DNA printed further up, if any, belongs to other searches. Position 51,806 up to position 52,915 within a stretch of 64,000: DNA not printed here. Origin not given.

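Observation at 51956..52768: Stand-alone gene encoding a 22-residue tandem-repeat protein (apolipoprotein/LEA-like periodicity)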

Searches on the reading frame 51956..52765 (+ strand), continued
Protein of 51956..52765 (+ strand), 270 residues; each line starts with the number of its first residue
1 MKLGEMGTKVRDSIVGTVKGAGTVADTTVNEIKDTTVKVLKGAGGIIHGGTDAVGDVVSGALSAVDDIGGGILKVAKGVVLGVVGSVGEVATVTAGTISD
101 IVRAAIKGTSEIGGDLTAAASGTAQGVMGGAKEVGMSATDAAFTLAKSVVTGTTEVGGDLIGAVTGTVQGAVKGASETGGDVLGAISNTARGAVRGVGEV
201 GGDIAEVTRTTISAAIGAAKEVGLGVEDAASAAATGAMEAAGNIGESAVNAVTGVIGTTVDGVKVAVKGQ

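Call 45: find_homologous_proteins(query=A2, max_evalue=0.00001)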
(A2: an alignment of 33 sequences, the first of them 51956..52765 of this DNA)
Query A2 (33 sequences) (270 aa, profile of the alignment): 10 proteins with E <= 0.00001 among 8000 candidates.
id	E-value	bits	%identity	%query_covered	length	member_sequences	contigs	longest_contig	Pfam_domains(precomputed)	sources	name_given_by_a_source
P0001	1.1e-73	265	48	99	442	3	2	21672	-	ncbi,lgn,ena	-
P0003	9.5e-53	197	37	47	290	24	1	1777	PF02922.25,PF16561.12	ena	-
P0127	8.5e-47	177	31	55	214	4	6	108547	-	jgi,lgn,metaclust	metaclust:\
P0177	1.4e-43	167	39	47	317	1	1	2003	-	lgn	-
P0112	5.0e-41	159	29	80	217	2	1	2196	-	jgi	jgi:hypothetical protein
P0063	4.2e-31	126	41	32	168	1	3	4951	-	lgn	-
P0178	1.6e-26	111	33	41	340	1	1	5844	-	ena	-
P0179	1.1e-19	89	35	28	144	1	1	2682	-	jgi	jgi:molybdopterin-binding protein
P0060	1.4e-14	72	60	26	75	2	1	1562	-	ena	-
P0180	7.7e-14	70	34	36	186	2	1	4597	-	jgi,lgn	jgi:hypothetical protein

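Call 46: find_encoding_contigs(protein=P0127, flank=8000, max_places=4)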
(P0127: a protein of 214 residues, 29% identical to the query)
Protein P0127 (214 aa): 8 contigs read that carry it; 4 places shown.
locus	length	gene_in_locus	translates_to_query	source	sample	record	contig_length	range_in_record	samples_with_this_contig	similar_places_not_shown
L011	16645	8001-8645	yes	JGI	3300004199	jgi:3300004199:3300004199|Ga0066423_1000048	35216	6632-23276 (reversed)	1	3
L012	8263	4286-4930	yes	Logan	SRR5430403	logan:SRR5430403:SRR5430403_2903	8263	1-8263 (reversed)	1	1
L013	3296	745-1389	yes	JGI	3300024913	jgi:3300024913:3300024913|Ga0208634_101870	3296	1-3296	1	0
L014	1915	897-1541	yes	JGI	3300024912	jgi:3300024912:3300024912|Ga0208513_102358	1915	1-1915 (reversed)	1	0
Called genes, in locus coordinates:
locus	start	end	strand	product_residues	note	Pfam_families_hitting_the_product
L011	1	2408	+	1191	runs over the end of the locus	PF26766:Choice_anch_L, PF00353:HemolysinCabind (weak), PF17892:Cadherin_5, PF17963:Big_9, PF00353:HemolysinCabind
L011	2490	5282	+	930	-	PF00133:tRNA-synt_1, PF09334:tRNA-synt_1g (weak), PF13603:tRNA-synt_1_2 (faint), PF08264:Anticodon_1, PF10458:Val_tRNA-synt_C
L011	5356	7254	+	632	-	PF02743:dCache_1, PF08448:PAS_4 (faint), PF22588:dCache_1_like, PF08447:PAS_3, PF00990:GGDEF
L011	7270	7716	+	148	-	PF09917:DUF2147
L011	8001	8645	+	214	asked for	-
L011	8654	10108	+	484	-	PF03007:WS_DGAT_cat, PF06974:WS_DGAT_C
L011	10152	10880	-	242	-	-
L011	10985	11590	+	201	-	PF10973:DUF2799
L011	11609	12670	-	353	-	PF07728:AAA_5 (faint), PF05496:RuvB_N, PF00004:AAA, PF17864:AAA_lid_4, PF05491:WHD_RuvB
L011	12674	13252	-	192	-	PF01330:RuvA_N, PF00633:HHH (faint), PF14520:HHH_5, PF21176:RecR_HhH (faint), PF07499:RuvA_C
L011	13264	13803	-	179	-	PF02075:RuvC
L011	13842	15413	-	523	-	PF02142:MGS, PF01808:AICARFT_IMPCHas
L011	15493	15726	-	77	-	PF02954:HTH_8, PF13556:HTH_30 (weak)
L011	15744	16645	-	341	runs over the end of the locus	PF01207:Dus, PF00977:His_biosynth (weak)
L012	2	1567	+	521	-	?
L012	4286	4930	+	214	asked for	-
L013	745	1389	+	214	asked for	-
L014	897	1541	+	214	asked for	-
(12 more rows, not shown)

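Call 47: find_encoding_contigs(protein=P0178, flank=6000, max_places=2)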
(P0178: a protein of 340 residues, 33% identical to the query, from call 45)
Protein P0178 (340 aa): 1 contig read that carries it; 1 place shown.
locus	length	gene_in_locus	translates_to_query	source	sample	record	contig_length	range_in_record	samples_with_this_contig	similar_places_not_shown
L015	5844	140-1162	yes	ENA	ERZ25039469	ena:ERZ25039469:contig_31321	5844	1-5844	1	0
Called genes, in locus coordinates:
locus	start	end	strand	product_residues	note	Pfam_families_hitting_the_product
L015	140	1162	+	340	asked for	-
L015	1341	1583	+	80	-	-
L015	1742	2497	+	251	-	-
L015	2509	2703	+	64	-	-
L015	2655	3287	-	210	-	PF00689:Cation_ATPase_C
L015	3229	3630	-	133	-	PF13246:Cation_ATPase, PF00702:Hydrolase (weak)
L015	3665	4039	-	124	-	PF13246:Cation_ATPase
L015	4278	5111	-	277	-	PF00690:Cation_ATPase_N, PF00122:E1-E2_ATPase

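Call 72: find_homologous_proteins(query=A6, max_evalue=1e-10)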
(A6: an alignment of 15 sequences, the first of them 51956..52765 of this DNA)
Query A6 (15 sequences) (270 aa, profile of the alignment): 39 proteins with E <= 1e-10 among 8000 candidates.
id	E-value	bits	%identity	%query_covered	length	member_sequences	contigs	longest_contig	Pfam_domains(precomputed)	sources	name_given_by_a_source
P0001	5.1e-107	375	48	99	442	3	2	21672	-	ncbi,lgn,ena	-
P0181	5.3e-83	297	44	63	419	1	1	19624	-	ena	-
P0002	4.4e-51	192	39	52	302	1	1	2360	PF00072.31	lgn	-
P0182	1.2e-47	181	40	75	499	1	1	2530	PF00072.31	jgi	-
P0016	1.8e-47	180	34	56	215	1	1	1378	-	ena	-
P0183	5.5e-47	179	39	51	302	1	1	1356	PF00072.31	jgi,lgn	-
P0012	2.7e-43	166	33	64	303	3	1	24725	PF00072.31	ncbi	-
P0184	9.7e-42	161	36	51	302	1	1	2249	PF00072.31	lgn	-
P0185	1.8e-41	160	34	50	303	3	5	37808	PF00072.31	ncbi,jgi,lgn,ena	-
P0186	4.5e-41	159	32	64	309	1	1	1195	PF00072.31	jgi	jgi:CheY-like chemotaxis protein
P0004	6.9e-41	159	32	52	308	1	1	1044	PF00072.31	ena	-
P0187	1.2e-38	151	31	49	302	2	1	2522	-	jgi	jgi:CheY-like chemotaxis protein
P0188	1.7e-38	151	32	50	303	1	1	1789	PF00072.31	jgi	jgi:CheY-like chemotaxis protein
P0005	3.3e-37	146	32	64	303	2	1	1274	PF00072.31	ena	-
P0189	2.8e-36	143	30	64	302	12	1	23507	PF00072.31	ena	-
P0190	2.8e-35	140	44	49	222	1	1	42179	-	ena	-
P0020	3.9e-35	140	40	46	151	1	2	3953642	-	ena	-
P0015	1.5e-30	125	31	65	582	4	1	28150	PF03631.21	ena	-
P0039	1.8e-28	118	31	92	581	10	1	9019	PF03631.21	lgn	-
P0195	4.4e-25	107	36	61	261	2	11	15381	-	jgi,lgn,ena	jgi:hypothetical protein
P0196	1.5e-24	105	35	62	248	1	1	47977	-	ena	-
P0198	5.8e-24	103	36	49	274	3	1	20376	-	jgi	jgi:hypothetical protein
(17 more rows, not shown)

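Call 73: find_encoding_contigs(protein=P0181, flank=7000, max_places=2)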
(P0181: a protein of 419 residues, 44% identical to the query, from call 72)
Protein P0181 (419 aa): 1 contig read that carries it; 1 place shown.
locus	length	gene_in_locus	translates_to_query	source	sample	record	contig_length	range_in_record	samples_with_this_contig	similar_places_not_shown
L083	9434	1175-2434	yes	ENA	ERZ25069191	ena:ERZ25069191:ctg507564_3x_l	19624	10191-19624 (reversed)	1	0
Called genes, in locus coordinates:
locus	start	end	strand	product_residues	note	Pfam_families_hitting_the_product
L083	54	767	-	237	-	PF01642:MM_CoA_mutase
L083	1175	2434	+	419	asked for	-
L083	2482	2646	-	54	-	-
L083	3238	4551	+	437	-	PF01315:Ald_Xan_dh_C, PF02738:MoCoBD_1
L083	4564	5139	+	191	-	PF20256:MoCoBD_2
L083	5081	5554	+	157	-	PF20256:MoCoBD_2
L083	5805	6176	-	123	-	PF01609:DDE_Tnp_1, PF13586:DDE_Tnp_1_2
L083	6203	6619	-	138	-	PF13340:DUF4096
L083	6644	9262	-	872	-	PF00082:Peptidase_S8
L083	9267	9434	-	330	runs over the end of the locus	PF05729:NACHT (faint), PF13238:AAA_18 (faint), PF00004:AAA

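Call 74: find_encoding_contigs(protein=P0020, flank=7000, max_places=2)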
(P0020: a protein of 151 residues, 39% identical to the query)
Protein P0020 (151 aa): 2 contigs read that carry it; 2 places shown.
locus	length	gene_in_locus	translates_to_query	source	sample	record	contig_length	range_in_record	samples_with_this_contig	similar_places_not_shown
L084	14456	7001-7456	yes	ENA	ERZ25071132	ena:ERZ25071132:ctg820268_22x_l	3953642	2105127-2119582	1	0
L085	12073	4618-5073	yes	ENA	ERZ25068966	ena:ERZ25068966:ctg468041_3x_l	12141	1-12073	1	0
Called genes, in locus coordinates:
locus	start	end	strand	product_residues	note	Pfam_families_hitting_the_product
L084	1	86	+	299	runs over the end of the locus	PF04991:LicD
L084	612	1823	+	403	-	PF00155:Aminotran_1_2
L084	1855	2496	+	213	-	-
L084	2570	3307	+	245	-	PF13489:Methyltransf_23, PF13847:Methyltransf_31, PF08241:Methyltransf_11, PF08242:Methyltransf_12, PF13649:Methyltransf_25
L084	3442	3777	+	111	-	-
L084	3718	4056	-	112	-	PF27155:Y4rL_C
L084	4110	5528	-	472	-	PF01548:DEDD_Tnp_IS110, PF02371:Transposase_20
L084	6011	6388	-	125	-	-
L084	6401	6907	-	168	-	-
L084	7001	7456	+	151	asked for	-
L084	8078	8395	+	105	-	-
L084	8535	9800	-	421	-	PF13546:DDE_5, PF01609:DDE_Tnp_1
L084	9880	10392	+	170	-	PF07510:GmrSD_C (weak)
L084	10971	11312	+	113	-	-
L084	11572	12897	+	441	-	PF13701:DDE_Tnp_1_4, PF01609:DDE_Tnp_1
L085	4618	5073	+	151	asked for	-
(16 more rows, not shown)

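Call 75: find_encoding_contigs(protein=P0190, flank=7000, max_places=2)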
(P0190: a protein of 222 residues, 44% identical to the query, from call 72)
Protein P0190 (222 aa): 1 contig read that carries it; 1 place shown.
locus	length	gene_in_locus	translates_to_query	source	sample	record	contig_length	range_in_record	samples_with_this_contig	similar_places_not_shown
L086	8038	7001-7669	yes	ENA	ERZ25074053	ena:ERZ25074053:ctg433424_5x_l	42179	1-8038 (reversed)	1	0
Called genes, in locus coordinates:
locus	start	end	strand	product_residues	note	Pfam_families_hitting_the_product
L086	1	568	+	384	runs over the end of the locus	PF13492:GAF_3 (faint), PF01590:GAF, PF13185:GAF_2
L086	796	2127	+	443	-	PF13701:DDE_Tnp_1_4, PF01609:DDE_Tnp_1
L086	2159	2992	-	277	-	-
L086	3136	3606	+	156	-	PF13701:DDE_Tnp_1_4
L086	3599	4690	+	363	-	PF01609:DDE_Tnp_1, PF13701:DDE_Tnp_1_4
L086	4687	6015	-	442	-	PF13701:DDE_Tnp_1_4, PF01609:DDE_Tnp_1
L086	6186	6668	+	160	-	PF01814:Hemerythrin (weak)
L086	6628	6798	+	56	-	-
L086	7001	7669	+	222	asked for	-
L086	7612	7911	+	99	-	-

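Call 76: find_encoding_contigs(protein=P0185, flank=8000, max_places=4)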
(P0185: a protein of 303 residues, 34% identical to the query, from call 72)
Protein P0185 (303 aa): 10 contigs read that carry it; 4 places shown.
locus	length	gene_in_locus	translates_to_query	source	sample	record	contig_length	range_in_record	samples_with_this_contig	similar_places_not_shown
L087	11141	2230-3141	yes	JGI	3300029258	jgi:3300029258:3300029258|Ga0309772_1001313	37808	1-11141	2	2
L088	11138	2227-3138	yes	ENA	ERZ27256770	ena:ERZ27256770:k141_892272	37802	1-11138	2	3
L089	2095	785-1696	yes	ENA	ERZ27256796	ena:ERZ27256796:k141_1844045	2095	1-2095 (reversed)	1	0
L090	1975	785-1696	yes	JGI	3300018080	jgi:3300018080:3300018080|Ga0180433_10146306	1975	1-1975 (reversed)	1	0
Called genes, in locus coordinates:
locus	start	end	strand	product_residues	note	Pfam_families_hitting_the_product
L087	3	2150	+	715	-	?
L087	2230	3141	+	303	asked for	PF00072:Response_reg (weak)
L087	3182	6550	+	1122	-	PF00128:Alpha-amylase, PF16657:Malt_amylase_C, PF23915:SusG_C (weak), PF18085:Mak_N_cap (weak)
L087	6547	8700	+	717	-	PF21226:MalQ_N, PF02446:Glyco_hydro_77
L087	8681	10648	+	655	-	PF02922:CBM_48, PF00128:Alpha-amylase (weak), PF02806:Alpha-amylase_C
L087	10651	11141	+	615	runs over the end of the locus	PF00128:Alpha-amylase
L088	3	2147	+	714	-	?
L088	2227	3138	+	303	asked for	PF00072:Response_reg (weak)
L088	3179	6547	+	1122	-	PF00128:Alpha-amylase, PF16657:Malt_amylase_C, PF23915:SusG_C (weak), PF18085:Mak_N_cap (weak)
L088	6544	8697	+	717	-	PF21226:MalQ_N, PF02446:Glyco_hydro_77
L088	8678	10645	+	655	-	PF02922:CBM_48, PF00128:Alpha-amylase (weak), PF02806:Alpha-amylase_C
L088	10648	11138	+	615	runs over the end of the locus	PF00128:Alpha-amylase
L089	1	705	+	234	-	?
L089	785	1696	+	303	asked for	PF00072:Response_reg (weak)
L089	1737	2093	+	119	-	?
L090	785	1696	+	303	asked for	PF00072:Response_reg (weak)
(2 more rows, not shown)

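Call 77: find_encoding_contigs(protein=P0189, flank=8000, max_places=2)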
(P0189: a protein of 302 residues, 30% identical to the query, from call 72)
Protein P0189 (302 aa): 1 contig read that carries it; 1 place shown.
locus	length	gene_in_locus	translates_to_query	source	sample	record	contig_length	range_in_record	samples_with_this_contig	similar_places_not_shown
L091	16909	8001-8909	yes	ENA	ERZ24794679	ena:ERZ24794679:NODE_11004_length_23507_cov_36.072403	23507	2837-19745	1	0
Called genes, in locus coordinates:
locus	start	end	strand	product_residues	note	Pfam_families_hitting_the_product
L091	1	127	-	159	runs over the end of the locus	PF00583:Acetyltransf_1, PF13673:Acetyltransf_10, PF13508:Acetyltransf_7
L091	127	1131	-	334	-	PF02655:ATP-grasp_3, PF07478:Dala_Dala_lig_C, PF13535:ATP-grasp_4 (faint)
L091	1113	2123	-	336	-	PF02655:ATP-grasp_3 (weak), PF07478:Dala_Dala_lig_C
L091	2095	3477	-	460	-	PF04055:Radical_SAM, PF13353:Fer4_12 (weak), PF12544:LAM_C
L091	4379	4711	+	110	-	PF12802:MarR_2 (weak), PF13412:HTH_24 (weak)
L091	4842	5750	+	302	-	PF00582:Usp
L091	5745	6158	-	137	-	-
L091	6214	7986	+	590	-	PF11896:GlgE_dom_N_S, PF00128:Alpha-amylase, PF21702:GLGE_C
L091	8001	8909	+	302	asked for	PF00072:Response_reg (weak)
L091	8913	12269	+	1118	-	PF00128:Alpha-amylase, PF16657:Malt_amylase_C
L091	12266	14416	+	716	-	PF21226:MalQ_N, PF02446:Glyco_hydro_77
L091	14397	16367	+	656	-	PF02922:CBM_48, PF00128:Alpha-amylase (weak), PF02806:Alpha-amylase_C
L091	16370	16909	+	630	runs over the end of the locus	PF02922:CBM_48, PF00128:Alpha-amylase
